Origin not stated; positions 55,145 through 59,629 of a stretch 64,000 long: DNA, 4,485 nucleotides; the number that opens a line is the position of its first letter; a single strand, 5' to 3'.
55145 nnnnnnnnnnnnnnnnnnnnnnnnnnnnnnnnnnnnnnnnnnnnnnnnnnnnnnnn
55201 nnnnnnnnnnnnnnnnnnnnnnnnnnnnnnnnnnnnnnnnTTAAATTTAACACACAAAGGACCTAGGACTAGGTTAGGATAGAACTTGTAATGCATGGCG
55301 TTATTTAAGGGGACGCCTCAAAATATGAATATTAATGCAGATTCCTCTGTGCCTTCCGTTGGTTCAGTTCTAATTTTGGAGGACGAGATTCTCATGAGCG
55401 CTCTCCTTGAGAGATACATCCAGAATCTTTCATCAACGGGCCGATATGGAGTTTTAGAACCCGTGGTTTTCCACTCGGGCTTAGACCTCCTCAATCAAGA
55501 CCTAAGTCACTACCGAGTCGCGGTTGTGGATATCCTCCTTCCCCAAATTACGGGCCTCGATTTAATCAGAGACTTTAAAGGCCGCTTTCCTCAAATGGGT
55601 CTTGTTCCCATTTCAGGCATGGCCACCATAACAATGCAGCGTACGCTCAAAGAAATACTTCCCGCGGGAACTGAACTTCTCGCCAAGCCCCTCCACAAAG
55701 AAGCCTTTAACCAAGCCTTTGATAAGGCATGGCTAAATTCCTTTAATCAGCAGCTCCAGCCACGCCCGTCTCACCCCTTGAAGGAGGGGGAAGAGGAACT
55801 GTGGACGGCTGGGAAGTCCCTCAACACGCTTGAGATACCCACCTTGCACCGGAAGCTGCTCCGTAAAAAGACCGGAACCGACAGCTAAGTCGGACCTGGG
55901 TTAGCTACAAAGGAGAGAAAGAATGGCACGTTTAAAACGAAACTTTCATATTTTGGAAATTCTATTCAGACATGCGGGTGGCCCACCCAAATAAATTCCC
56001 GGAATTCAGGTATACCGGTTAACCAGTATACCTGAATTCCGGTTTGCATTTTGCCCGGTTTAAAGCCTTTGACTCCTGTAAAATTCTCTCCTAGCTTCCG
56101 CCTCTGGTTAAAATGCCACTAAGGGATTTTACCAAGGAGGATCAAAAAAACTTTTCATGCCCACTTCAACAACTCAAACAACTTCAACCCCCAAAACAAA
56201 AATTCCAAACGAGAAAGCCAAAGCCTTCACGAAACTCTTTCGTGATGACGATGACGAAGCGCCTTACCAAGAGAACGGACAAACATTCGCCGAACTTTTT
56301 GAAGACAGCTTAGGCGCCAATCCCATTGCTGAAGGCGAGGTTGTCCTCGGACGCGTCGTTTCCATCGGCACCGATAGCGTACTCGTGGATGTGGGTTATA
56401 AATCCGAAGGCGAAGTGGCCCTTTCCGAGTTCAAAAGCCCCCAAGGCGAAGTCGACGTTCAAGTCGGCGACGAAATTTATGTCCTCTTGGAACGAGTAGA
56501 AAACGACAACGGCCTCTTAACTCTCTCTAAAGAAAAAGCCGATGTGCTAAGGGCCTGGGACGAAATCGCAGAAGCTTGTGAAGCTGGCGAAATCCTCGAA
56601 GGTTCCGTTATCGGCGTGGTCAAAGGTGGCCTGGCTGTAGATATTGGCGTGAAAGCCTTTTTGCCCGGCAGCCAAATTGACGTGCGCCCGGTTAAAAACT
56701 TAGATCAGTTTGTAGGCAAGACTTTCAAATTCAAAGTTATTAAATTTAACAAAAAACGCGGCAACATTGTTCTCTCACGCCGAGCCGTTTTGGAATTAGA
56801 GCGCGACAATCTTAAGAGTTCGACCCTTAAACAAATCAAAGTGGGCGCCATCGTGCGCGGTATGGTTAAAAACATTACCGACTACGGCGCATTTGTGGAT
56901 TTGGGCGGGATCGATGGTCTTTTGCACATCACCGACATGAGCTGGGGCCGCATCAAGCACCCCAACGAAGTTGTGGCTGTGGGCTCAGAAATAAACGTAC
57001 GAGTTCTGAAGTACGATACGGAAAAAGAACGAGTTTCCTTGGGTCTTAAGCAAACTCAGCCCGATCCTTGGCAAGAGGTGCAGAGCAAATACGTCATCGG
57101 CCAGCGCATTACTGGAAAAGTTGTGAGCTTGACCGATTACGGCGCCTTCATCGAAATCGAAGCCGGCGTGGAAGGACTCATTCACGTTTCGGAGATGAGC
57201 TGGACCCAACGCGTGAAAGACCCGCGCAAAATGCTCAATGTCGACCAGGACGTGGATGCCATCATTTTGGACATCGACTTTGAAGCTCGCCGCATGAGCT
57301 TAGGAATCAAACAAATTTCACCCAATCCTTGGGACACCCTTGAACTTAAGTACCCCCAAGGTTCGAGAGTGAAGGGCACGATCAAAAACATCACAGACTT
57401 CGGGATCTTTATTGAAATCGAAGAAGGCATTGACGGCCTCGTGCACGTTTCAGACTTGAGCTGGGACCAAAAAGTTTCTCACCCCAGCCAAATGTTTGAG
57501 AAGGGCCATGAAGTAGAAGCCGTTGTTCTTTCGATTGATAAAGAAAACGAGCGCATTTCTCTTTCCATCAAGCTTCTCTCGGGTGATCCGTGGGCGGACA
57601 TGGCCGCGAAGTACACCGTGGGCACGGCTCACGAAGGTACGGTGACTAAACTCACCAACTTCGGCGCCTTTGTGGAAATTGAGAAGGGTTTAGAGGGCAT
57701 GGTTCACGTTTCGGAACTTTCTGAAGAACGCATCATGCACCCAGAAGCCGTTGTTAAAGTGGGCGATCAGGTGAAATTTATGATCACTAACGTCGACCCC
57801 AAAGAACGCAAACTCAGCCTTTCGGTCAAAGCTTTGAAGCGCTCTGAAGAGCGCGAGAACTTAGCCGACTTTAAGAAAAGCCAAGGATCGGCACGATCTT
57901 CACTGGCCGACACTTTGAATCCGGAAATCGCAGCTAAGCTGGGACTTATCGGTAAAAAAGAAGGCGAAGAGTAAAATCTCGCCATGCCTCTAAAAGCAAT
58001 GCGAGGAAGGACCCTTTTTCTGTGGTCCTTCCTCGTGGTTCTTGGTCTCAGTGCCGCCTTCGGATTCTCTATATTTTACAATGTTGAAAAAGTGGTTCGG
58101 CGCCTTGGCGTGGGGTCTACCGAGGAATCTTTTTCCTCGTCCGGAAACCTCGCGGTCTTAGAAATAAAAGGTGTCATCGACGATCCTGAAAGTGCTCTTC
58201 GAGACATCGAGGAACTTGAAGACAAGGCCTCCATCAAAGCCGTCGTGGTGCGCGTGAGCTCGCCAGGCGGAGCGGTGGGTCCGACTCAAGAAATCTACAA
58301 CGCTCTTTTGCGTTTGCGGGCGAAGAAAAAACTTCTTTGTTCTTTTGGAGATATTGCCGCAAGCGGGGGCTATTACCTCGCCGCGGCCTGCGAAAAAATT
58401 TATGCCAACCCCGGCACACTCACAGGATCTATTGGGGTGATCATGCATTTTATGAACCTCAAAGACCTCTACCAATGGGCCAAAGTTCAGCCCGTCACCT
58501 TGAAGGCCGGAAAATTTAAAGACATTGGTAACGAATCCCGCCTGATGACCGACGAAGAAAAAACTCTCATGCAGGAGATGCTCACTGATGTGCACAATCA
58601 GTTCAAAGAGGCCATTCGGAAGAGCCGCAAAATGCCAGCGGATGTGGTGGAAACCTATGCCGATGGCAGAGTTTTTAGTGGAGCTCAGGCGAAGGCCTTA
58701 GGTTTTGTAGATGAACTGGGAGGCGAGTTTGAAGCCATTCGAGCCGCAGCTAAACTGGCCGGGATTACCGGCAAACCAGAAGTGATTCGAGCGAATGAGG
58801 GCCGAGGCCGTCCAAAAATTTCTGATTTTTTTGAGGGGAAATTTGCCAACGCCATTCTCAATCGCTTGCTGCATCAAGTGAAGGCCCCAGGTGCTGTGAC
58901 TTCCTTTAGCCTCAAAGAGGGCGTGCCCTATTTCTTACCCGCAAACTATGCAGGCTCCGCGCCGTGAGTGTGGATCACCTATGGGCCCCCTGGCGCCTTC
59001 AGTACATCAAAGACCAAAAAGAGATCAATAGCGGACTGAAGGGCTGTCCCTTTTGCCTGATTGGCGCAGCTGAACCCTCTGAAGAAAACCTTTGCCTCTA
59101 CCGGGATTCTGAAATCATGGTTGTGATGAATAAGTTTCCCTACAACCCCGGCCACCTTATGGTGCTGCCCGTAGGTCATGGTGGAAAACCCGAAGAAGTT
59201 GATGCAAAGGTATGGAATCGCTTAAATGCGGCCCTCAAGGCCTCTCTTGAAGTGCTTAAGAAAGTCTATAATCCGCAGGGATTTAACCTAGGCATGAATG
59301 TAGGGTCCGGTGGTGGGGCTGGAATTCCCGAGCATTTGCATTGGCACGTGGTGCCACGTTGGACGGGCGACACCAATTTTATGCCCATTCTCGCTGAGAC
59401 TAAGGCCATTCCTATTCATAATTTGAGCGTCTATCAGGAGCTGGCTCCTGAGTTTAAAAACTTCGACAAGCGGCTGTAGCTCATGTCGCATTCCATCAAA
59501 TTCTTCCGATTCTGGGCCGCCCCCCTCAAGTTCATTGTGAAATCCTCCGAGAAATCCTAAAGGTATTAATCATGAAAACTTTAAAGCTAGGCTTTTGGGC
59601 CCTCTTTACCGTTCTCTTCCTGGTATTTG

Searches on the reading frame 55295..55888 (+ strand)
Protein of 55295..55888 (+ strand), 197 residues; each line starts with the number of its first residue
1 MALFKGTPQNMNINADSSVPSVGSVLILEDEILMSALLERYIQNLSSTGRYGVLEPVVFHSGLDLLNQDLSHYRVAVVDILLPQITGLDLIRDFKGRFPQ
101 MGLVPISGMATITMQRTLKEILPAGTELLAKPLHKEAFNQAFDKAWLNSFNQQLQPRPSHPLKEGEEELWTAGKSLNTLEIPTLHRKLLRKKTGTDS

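Call 26: search_protein_families(library=pfam, proteins=[window:55295-55888:+], max_evalue=0.001)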
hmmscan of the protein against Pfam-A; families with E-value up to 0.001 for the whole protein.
window:55295-55888:+ (197 aa): 1 family
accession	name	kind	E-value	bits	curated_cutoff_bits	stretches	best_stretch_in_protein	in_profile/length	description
PF00072.30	Response_reg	-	5.5e-06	27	30.2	1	25-141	1-109/111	Response regulator receiver domain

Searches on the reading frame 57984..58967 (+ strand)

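Call 26: search_protein_families(library=pfam, proteins=[window:57984-58967:+], max_evalue=0.001)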
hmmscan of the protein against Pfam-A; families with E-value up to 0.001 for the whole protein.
window:57984-58967:+ (327 aa): 3 families
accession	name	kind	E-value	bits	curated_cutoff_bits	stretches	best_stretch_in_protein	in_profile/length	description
PF01343.23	Peptidase_S49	-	3.3e-45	154.2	24.9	1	111-261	3-153/154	Peptidase family S49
PF00574.28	CLP_protease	-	1.6e-07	31.8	20.2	1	76-138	38-98/182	Clp protease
PF25145.1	NfeD1b_N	-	9.5e-05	22.5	40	1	75-154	23-99/189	NfeD1b, N-terminal domain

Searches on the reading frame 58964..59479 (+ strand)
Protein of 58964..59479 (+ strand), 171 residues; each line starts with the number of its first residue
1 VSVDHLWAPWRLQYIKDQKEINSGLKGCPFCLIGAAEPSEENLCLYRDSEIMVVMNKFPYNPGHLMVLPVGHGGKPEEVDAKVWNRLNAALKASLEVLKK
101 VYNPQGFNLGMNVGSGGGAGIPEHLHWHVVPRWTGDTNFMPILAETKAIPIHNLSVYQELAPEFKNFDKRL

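Call 26: search_protein_families(library=pfam, proteins=[window:58964-59479:+], max_evalue=0.001)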
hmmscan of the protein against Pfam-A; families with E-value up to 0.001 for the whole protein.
window:58964-59479:+ (171 aa): 3 families
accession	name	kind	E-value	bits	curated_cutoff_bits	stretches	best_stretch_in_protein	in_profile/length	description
PF01230.28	HIT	-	5.5e-11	43.4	21.5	1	43-132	7-95/98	HIT domain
PF04677.20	CwfJ_C_1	-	4.9e-06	26.8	21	1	16-99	2-83/122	Protein similar to CwfJ C-terminus 1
PF11969.13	DcpS_C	-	5.3e-05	24.1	24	1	28-130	2-100/114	Scavenger mRNA decapping enzyme C-term binding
